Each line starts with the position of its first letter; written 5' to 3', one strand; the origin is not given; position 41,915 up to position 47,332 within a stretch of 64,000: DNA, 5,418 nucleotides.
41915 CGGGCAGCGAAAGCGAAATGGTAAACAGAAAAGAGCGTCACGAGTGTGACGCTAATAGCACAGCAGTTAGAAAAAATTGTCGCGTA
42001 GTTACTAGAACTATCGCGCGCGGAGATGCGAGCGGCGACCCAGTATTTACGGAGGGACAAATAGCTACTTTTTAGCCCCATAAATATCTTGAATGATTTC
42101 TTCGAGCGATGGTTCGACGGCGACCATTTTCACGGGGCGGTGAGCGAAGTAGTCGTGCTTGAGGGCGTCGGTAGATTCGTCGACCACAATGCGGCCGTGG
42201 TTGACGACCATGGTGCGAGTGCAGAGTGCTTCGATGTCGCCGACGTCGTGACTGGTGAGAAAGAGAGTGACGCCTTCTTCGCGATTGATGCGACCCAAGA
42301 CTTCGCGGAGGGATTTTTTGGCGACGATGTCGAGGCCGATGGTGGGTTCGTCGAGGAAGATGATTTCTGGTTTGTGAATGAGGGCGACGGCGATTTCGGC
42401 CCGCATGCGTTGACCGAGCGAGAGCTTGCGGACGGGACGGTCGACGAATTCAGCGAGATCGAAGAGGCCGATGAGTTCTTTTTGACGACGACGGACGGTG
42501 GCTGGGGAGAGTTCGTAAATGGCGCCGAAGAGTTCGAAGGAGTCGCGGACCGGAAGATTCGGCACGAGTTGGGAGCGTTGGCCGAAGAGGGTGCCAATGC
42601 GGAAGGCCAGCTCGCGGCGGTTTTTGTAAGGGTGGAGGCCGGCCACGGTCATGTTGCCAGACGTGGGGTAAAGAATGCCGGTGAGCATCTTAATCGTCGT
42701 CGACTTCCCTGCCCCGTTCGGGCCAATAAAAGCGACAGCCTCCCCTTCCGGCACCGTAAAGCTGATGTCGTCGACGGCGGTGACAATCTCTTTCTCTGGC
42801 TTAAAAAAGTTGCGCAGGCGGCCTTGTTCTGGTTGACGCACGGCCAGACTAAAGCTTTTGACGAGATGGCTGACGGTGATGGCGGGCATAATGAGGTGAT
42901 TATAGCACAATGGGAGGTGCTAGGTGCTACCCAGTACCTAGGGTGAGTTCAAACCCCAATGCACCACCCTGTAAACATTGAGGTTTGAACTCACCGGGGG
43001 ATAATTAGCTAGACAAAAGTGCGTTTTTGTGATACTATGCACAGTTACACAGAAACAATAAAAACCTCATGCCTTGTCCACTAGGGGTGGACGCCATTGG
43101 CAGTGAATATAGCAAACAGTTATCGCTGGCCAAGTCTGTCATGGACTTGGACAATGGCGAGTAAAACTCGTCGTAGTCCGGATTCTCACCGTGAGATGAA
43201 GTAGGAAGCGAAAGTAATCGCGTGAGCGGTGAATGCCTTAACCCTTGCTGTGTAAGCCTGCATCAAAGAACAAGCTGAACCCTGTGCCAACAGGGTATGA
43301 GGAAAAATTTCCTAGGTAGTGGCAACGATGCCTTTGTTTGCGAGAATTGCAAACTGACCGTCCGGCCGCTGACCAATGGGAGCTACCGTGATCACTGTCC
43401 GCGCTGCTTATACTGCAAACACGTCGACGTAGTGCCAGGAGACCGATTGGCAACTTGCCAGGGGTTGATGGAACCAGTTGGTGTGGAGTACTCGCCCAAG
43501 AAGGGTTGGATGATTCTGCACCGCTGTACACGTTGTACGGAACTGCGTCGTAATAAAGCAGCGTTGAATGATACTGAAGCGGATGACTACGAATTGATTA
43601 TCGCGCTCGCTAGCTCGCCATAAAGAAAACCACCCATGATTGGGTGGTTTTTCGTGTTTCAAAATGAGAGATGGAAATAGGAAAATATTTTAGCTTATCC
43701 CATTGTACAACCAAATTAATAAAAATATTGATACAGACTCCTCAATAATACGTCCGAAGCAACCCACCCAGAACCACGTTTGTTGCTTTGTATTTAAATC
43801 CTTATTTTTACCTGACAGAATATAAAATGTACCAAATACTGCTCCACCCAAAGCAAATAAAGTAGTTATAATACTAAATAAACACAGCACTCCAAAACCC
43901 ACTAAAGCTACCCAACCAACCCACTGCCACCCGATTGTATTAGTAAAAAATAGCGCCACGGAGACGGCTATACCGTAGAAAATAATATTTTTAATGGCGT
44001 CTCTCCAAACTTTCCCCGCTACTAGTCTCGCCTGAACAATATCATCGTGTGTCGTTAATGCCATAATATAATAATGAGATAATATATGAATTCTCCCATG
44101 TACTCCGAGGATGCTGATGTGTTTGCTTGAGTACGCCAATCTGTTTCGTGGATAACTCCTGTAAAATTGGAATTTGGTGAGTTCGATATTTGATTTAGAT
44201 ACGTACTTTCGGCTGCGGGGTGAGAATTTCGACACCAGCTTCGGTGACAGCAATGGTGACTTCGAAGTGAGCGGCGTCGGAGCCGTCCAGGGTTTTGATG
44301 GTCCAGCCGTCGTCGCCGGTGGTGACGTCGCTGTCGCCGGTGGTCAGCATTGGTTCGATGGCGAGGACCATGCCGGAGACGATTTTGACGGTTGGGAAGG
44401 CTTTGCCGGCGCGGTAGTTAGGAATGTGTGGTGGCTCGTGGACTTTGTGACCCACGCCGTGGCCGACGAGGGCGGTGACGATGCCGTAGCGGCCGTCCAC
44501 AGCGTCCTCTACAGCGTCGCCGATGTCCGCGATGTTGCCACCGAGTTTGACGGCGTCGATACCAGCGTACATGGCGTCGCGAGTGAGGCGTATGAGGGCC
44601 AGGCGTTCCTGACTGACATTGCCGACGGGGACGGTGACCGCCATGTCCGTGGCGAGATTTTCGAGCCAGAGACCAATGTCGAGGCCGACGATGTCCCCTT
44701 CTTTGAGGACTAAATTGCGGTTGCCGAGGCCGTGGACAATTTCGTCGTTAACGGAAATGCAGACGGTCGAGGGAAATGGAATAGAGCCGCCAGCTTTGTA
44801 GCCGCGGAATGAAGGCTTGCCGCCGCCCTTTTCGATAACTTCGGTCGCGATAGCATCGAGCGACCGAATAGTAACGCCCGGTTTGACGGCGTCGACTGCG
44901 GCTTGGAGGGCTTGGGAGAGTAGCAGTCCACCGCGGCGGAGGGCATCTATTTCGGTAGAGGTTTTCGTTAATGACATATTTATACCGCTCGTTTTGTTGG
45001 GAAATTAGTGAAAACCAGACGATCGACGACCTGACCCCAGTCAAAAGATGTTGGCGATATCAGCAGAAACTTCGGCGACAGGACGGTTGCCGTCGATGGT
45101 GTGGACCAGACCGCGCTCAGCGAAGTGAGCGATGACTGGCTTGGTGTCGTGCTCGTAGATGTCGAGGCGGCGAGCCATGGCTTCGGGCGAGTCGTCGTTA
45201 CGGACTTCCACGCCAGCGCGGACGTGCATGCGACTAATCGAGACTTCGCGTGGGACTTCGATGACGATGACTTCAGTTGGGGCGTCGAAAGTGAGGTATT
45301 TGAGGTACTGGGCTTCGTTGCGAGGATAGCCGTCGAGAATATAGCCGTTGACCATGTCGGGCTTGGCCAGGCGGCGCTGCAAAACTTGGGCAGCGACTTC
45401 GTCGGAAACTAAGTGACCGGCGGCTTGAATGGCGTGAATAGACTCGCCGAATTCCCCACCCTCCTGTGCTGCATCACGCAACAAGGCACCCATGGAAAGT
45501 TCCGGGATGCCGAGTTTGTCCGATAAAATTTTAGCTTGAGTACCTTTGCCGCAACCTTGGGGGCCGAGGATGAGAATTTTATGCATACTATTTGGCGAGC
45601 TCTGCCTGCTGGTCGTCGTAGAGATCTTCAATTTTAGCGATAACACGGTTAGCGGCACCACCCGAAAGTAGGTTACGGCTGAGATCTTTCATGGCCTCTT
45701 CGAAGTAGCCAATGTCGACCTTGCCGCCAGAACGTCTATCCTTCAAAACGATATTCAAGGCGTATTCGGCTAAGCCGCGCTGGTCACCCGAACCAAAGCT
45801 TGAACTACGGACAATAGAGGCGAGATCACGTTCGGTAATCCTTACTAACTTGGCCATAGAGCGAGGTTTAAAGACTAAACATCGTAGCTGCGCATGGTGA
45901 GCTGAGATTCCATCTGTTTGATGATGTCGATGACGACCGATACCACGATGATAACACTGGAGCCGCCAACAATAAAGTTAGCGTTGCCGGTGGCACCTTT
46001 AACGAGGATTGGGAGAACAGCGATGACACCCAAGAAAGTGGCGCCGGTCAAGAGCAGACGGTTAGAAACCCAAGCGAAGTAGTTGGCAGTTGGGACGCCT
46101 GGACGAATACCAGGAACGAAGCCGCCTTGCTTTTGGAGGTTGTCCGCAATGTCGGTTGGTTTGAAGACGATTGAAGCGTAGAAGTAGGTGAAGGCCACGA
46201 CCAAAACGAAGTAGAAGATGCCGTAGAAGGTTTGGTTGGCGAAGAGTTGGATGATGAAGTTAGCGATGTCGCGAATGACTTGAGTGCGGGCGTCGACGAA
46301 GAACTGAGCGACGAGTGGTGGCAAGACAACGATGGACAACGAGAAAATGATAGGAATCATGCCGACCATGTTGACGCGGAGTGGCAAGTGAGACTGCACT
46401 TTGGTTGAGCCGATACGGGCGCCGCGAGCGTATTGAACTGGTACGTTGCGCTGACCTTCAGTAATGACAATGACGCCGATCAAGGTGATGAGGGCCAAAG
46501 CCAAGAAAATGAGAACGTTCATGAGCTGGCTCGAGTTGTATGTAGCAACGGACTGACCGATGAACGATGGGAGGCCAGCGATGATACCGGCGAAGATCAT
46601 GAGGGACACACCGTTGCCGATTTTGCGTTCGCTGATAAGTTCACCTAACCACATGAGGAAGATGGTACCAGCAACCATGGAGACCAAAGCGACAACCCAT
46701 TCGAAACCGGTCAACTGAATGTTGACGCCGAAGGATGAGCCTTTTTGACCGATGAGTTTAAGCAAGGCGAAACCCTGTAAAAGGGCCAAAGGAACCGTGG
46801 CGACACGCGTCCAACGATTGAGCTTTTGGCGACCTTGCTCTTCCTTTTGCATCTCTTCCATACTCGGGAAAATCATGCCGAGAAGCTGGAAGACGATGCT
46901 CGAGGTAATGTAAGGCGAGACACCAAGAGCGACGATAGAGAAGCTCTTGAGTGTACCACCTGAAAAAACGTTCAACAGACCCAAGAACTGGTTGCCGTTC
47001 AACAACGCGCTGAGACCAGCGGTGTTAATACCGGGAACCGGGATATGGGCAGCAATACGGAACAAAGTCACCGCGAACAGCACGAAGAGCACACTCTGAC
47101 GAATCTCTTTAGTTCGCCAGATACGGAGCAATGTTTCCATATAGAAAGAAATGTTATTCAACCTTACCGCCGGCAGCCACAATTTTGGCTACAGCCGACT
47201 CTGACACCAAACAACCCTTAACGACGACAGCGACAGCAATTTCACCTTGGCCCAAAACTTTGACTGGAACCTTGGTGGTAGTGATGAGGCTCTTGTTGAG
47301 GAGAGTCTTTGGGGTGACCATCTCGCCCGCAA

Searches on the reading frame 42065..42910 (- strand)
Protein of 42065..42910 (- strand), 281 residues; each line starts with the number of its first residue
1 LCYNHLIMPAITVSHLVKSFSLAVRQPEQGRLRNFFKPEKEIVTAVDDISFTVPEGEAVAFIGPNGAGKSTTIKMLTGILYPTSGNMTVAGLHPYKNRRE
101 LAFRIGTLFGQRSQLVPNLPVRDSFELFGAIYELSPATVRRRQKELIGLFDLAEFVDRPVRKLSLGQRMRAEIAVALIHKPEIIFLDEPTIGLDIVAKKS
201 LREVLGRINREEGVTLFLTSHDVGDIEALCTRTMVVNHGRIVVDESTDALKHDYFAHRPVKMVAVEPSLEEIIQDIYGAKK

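Call 68: search_protein_families(library=pfam, proteins=[window:42065-42910:-], max_evalue=0.01)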
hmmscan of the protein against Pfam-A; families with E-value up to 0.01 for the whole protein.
window:42065-42910:- (281 aa): 5 families
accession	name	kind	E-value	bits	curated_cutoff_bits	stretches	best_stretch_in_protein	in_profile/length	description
PF00005.33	ABC_tran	-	1.1e-29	104.3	25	1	47-190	2-136/137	ABC transporter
PF13304.12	AAA_21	-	3.3e-11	44.2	27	1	158-222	233-299/304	AAA domain, putative AbiEii toxin, Type IV TA system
PF13555.12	AAA_29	-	0.00072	19.7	27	1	52-84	18-50/61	P-loop containing region of AAA domain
PF13476.12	AAA_23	-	0.0021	19.2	27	1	58-86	21-49/201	AAA domain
PF13514.12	AAA_27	-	0.0042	17.1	22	1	60-97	30-67/206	AAA domain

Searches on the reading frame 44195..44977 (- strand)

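Call 68: search_protein_families(library=pfam, proteins=[window:44195-44977:-], max_evalue=0.01)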
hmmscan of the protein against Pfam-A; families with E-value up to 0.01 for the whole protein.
window:44195-44977:- (260 aa): 1 family
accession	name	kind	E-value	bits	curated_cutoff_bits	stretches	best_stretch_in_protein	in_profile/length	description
PF00557.29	Peptidase_M24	-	1.5e-39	136.3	23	1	12-246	2-208/208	Metallopeptidase family M24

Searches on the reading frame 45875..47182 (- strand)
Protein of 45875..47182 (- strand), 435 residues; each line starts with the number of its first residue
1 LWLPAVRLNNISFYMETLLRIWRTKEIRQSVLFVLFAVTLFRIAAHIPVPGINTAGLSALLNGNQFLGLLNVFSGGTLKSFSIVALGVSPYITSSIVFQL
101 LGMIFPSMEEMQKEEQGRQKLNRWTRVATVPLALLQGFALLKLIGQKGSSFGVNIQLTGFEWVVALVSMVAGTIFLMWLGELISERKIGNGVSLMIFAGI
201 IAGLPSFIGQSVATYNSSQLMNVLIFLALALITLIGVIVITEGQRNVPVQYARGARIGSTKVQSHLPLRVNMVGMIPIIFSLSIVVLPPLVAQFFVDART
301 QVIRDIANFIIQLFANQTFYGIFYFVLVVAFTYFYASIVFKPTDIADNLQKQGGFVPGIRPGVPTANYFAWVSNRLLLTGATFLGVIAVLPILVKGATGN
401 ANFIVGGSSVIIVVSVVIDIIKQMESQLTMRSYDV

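Call 10: search_protein_families(library=pfam, proteins=[window:45875-47182:-], max_evalue=0.01)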
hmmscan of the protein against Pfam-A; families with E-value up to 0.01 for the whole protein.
window:45875-47182:- (435 aa): 1 family
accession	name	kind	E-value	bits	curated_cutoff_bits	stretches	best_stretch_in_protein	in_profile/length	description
PF00344.25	SecY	-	5e-95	318.8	32.2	1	82-420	1-305/306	SecY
